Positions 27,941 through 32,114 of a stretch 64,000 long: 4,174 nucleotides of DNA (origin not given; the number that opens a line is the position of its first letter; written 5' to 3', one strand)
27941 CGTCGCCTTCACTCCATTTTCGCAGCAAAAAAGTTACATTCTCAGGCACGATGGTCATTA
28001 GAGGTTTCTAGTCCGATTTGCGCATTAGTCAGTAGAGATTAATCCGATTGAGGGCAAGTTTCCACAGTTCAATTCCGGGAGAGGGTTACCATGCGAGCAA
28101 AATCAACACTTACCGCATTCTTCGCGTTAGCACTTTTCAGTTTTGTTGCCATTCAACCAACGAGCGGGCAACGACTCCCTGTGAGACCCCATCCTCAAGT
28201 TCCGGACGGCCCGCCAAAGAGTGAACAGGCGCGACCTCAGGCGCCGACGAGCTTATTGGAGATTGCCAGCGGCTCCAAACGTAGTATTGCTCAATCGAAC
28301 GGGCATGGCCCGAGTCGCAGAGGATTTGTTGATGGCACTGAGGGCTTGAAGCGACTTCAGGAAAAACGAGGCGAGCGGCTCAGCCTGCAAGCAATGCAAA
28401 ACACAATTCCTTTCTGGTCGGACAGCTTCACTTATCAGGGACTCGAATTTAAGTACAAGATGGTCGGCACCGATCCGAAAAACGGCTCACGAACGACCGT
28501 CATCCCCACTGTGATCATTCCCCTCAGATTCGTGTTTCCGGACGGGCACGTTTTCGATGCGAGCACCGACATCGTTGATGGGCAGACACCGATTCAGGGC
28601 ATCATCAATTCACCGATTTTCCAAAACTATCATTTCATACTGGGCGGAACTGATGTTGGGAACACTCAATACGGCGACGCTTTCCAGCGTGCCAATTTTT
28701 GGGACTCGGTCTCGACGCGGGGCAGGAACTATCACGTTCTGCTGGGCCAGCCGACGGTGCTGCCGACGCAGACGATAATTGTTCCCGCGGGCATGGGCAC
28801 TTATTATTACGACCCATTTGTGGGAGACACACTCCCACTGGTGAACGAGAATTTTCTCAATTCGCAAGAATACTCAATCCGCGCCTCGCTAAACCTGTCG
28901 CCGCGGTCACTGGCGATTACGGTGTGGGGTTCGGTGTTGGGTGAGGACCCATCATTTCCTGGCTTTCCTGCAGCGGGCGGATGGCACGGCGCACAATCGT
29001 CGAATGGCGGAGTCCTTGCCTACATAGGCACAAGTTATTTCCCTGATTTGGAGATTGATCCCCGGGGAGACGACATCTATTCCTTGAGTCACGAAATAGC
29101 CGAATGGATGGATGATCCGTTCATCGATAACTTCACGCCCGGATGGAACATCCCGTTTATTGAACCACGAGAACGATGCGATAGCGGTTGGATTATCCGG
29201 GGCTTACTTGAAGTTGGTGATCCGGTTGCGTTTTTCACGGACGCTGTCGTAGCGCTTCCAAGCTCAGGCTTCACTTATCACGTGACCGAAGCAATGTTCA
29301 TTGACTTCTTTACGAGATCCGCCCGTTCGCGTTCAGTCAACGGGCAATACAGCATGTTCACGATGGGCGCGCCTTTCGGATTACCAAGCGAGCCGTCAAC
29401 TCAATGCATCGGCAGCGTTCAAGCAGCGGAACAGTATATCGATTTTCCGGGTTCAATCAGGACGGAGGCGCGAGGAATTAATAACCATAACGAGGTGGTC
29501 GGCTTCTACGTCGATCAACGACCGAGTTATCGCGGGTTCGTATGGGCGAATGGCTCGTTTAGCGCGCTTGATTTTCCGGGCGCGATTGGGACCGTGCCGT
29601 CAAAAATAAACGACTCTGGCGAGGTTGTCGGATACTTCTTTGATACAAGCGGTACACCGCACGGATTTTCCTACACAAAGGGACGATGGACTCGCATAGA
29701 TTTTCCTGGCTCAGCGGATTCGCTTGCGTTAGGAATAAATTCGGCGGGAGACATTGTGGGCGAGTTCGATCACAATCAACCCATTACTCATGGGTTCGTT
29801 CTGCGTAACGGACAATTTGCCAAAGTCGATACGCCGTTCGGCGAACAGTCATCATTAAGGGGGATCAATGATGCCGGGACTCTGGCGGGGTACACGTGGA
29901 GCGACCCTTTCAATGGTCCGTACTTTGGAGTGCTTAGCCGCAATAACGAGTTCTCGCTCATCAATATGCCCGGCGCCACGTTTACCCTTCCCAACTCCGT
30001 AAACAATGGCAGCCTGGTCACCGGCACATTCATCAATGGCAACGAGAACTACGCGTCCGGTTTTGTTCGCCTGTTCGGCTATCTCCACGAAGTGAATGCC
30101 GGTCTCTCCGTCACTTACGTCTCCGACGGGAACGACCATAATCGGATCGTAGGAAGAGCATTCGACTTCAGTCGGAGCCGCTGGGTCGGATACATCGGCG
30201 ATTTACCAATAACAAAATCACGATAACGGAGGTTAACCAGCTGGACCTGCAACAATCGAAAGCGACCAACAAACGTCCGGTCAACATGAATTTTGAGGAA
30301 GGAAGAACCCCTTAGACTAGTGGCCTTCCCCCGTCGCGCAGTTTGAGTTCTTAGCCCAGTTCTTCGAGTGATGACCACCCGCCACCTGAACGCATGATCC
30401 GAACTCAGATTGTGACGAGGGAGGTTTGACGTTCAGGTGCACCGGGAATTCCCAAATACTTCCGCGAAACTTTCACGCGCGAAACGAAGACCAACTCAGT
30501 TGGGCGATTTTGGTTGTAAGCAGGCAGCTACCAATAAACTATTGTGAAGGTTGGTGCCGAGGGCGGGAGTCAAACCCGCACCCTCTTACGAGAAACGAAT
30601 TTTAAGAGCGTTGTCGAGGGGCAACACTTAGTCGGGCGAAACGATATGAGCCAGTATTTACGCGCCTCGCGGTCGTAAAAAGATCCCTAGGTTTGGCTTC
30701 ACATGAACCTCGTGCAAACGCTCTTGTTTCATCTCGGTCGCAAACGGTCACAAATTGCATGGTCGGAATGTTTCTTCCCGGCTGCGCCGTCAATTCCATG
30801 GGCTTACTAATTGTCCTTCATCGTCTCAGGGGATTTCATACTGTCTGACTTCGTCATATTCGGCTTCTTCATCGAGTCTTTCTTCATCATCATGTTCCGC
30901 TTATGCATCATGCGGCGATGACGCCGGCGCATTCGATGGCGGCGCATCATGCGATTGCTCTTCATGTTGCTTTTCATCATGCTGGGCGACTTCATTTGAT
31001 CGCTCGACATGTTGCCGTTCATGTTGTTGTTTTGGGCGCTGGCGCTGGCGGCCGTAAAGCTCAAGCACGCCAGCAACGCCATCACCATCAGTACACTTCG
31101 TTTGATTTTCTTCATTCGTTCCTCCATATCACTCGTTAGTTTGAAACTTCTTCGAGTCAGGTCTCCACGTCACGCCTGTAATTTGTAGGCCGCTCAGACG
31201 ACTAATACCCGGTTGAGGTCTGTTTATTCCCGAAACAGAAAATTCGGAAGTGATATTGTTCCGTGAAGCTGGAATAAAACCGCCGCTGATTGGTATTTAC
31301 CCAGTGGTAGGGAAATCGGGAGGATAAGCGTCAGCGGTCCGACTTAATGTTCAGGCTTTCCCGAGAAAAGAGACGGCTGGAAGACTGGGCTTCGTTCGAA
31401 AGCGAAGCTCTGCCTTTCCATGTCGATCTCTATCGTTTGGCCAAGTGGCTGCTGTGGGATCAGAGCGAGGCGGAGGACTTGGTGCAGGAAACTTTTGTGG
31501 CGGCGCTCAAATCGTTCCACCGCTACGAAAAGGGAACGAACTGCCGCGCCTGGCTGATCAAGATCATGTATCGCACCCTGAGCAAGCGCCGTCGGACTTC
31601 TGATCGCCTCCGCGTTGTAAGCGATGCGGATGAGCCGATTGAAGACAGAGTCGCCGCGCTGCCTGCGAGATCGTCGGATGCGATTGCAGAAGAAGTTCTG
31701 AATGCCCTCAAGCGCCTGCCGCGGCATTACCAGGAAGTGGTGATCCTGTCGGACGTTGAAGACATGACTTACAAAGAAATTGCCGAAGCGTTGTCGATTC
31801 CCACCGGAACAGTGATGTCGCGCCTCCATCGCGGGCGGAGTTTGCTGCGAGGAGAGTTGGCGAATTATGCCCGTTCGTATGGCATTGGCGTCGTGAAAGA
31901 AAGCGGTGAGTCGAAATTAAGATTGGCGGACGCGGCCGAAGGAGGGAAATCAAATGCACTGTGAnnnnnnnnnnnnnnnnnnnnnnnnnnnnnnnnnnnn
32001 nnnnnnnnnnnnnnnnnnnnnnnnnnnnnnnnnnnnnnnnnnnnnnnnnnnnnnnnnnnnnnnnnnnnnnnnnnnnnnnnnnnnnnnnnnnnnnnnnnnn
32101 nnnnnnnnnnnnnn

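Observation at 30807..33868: Met-rich secreted peptide, ECF sigma, ZAS anti-sigma and membrane-anchored Trx-MsrB: an MrpX/MsrP-like oxidant sink built on MsrB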

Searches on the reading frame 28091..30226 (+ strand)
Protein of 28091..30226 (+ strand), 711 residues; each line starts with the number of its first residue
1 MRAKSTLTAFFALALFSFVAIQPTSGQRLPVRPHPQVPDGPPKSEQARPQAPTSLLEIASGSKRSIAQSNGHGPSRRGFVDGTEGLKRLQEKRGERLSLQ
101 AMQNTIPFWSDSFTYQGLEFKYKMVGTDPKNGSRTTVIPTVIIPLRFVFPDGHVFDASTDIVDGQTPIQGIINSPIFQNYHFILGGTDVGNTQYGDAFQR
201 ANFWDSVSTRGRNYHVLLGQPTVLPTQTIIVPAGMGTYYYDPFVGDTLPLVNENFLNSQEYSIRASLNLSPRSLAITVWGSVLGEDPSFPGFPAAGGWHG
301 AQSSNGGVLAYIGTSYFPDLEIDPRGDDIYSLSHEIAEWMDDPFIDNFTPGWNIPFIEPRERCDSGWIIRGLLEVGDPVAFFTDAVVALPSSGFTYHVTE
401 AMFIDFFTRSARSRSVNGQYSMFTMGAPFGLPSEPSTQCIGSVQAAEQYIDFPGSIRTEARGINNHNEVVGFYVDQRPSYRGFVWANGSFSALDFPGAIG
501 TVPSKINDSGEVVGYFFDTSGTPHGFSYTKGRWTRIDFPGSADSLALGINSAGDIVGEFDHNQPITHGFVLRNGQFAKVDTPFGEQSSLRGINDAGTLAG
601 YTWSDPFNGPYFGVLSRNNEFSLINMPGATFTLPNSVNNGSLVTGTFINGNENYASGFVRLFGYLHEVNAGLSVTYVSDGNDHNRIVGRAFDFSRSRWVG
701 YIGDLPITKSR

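Call 4: search_protein_families(library=ncbifam, proteins=[window:28091-30226:+], max_evalue=0.01)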
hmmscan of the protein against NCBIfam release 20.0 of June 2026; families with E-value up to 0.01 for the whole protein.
window:28091-30226:+ (711 aa): 1 family
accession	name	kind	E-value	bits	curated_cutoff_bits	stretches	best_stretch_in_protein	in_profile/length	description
TIGR02913.1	HAF_rpt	repeat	2.4e-14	53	22.65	1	506-532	4-30/39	HAF repeat protein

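Call 6: search_protein_families(library=pfam, proteins=[window:28091-30226:+], max_evalue=0.01)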
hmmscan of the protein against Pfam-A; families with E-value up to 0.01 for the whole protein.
window:28091-30226:+ (711 aa): 0 families

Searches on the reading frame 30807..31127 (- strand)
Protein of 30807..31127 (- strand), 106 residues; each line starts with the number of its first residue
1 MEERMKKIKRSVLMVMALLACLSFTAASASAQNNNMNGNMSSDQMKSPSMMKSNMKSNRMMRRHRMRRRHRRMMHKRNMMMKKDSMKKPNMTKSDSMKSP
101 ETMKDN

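Call 4: search_protein_families(library=ncbifam, proteins=[window:30807-31127:-], max_evalue=0.01)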
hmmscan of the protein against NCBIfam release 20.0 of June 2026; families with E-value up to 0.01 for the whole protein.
window:30807-31127:- (106 aa): 1 family
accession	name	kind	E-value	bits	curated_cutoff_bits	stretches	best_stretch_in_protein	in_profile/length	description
TIGR02953.1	penta_MxKDx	subfamily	4.3e-05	23.4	41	1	13-91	7-78/78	pentapeptide MXKDX repeat protein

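Call 6: search_protein_families(library=pfam, proteins=[window:30807-31127:-], max_evalue=0.01)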
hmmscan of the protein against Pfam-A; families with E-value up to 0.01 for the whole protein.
window:30807-31127:- (106 aa): 1 family
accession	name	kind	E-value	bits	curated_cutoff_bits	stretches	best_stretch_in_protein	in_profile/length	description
PF16810.10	RXLR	-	0.0013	19.6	26.9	1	12-78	6-70/141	RXLR phytopathogen effector protein, Avirulence activity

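Call 47: find_homologous_proteins(query=window:30807-31115:-, max_evalue=0.001)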
Query window:30807-31115:- (102 aa): 2 proteins with E <= 0.001 among 6 candidates.
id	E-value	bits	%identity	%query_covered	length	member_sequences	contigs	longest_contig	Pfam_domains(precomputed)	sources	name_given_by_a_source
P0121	1.2e-23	101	59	60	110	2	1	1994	-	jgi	jgi:hypothetical protein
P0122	1.2e-22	97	72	42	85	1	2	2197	-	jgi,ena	-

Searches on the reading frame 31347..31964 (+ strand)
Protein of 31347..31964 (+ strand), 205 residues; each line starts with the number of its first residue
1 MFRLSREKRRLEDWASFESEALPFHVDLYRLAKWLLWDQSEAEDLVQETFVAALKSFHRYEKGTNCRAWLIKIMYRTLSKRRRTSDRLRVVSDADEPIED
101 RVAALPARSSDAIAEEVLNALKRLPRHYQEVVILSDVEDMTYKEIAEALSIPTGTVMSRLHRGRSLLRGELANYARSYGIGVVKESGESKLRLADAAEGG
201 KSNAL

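Call 4: search_protein_families(library=ncbifam, proteins=[window:31347-31964:+], max_evalue=0.01)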
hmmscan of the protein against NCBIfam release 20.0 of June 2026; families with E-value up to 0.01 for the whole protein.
window:31347-31964:+ (205 aa): 92 families (the best 25 are shown)
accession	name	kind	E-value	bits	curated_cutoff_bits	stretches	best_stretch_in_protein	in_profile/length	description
TIGR02947.1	SigH_actino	hypoth_equivalog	6.7e-36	123.8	251.55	1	15-182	11-190/193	RNA polymerase sigma-70 factor, TIGR02947 family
NF009185.0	PRK12533.1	equivalog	2.7e-31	109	248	1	15-175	29-197/231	RNA polymerase sigma factor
NF007229.0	PRK09647.1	equivalog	3.8e-27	95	265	1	27-176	56-207/220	RNA polymerase sigma factor SigE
NF009164.0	PRK12511.1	equivalog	9.5e-27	93.7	185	1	26-193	15-173/182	RNA polymerase sigma factor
NF008888.0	PRK11922.1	equivalog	5.1e-26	91.7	204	1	27-173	42-198/231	RNA polymerase sigma factor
TIGR02983.1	SigE-fam_strep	subfamily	2.5e-25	89.3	141.55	1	26-172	17-159/162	SigE family RNA polymerase sigma factor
TIGR02937.1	sigma70-ECF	superfamily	1.2e-24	86.8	42.9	1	27-170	13-164/165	sigma-70 family RNA polymerase sigma factor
NF009170.0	PRK12517.1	subfamily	2.4e-24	85.8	197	1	17-173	25-178/188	RNA polymerase sigma factor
NF058625.1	sigma_PG0214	equivalog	3.3e-24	85.5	130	1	15-174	4-164/170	GFO_1088 family ECF-type sigma factor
NF009198.0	PRK12546.1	equivalog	3.9e-23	82.1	270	1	30-168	22-158/188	RNA polymerase sigma factor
NF007223.0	PRK09641.1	equivalog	1.8e-22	80.1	209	1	26-172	29-185/187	RNA polymerase sigma factor SigW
NF009195.0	PRK12543.1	subfamily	1.9e-21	76.4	197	1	27-171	32-178/192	RNA polymerase sigma factor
NF007216.0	PRK09638.1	equivalog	2.7e-21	76.2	194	1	32-172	35-175/180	RNA polymerase sigma factor SigY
TIGR02950.1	SigM_subfam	subfamily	3.4e-21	75.7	147.95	1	24-168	9-155/159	RNA polymerase sigma factor, SigM family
TIGR02985.1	Sig70_bacteroi1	subfamily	1.1e-20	74.5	126.4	1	26-171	12-162/162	RNA polymerase sigma-70 factor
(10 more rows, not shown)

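Call 6: search_protein_families(library=pfam, proteins=[window:31347-31964:+], max_evalue=0.01)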
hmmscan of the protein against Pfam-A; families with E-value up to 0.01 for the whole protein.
window:31347-31964:+ (205 aa): 6 families
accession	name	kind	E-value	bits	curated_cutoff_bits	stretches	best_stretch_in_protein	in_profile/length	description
PF08281.18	Sigma70_r4_2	-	5.3e-18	64.9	25.7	1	115-166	2-53/54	Sigma-70, region 4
PF04542.20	Sigma70_r2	-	1e-13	51.3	24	1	26-87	7-70/71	Sigma-70 region 2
PF04545.22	Sigma70_r4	-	8.7e-11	41.6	24.1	1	120-168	1-49/50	Sigma-70, region 4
PF22029.2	PhyR_sigma2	-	1e-05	25.9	27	1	30-74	10-54/55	Sigma2 domain of PhyR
PF07638.17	Sigma70_ECF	-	7.8e-05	23.1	21.1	1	41-171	48-183/185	ECF sigma factor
PF13384.12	HTH_23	-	0.0085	16.3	24.6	0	131-162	10-40/50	Homeodomain-like domain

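Call 9: find_encoding_contigs(protein=window:31347-31964:+, flank=6000, max_places=6)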
Protein window:31347-31964:+ (205 aa): 8 contigs read that carry it; 3 places shown.
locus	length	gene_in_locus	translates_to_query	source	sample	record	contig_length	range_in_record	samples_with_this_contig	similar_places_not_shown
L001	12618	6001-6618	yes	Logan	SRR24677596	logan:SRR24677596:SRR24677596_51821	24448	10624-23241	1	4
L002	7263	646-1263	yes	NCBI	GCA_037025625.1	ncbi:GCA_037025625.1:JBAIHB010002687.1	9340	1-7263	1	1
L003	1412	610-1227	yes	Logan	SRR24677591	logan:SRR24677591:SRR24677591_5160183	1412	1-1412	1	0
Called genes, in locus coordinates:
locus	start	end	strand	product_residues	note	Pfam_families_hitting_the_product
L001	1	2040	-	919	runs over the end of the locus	PF00069:Pkinase, PF01636:APH (faint), PF07714:PK_Tyr_Ser-Thr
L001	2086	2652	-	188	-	PF07638:Sigma70_ECF, PF08281:Sigma70_r4_2, PF04545:Sigma70_r4 (weak)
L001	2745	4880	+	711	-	-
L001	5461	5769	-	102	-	-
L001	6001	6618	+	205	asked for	PF22029:PhyR_sigma2 (faint), PF04542:Sigma70_r2, PF08281:Sigma70_r4_2, PF04545:Sigma70_r4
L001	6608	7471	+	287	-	-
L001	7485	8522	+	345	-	PF00578:AhpC-TSA, PF08534:Redoxin, PF13905:Thioredoxin_8, PF01641:SelR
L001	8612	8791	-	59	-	-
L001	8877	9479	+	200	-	PF04542:Sigma70_r2, PF08281:Sigma70_r4_2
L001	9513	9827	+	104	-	PF13490:zf-HC2 (faint)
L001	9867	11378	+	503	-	PF00082:Peptidase_S8, PF02922:CBM_48 (weak), PF16561:AMPK1_CBM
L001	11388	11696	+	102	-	-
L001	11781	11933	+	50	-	-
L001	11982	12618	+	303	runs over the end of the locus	PF00230:MIP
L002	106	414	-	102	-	-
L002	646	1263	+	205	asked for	PF22029:PhyR_sigma2 (faint), PF04542:Sigma70_r2, PF08281:Sigma70_r4_2, PF04545:Sigma70_r4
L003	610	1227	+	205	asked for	PF22029:PhyR_sigma2 (faint), PF04542:Sigma70_r2, PF08281:Sigma70_r4_2, PF04545:Sigma70_r4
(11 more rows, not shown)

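Call 55: search_solved_structures(query=window:31347-31964:+, max_evalue=1e-8)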
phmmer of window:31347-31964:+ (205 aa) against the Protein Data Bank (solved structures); distinct sequences matched with E-value up to 1e-8: 13.
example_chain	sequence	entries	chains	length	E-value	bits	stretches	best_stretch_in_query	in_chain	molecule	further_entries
6jcy_F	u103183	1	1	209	7.7e-29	104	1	12-182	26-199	ECF RNA polymerase sigma factor SigH,ECF RNA polymerase sigma factor SigE,ECF RNA polymera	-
5zx2_F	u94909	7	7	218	1.9e-27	99.4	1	12-182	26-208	ECF RNA polymerase sigma factor SigH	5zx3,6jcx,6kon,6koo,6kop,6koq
9m9d_F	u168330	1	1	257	3.9e-20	75.6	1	20-174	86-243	ECF RNA polymerase sigma factor SigE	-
9m9e_F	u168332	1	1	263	4.1e-20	75.5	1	20-174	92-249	ECF RNA polymerase sigma factor SigE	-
9m98_F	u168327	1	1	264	4.2e-20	75.5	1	20-174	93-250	ECF RNA polymerase sigma factor SigE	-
5wuq_A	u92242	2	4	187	1.5e-14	57.3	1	25-172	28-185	ECF RNA polymerase sigma factor SigW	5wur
5fgm_A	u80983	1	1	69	2.2e-14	56.8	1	116-176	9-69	ECF RNA polymerase sigma factor SigR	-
5uxx_A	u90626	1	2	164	1.2e-12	51.1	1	30-168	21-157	RNA polymerase sigma factor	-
1h3l_A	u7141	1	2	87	1.7e-12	50.6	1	12-84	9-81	RNA POLYMERASE SIGMA FACTOR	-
6in7_B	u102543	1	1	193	2.7e-10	43.5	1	13-168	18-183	RNA polymerase sigma-H factor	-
8z6g_B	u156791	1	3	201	2.8e-10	43.4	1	13-168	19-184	RNA polymerase sigma factor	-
7qh5_A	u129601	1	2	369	4e-10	42.9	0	113-190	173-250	RNA polymerase sigma factor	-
6jhe_A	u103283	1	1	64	1.6e-09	40.9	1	117-172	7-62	ECF RNA polymerase sigma factor SigW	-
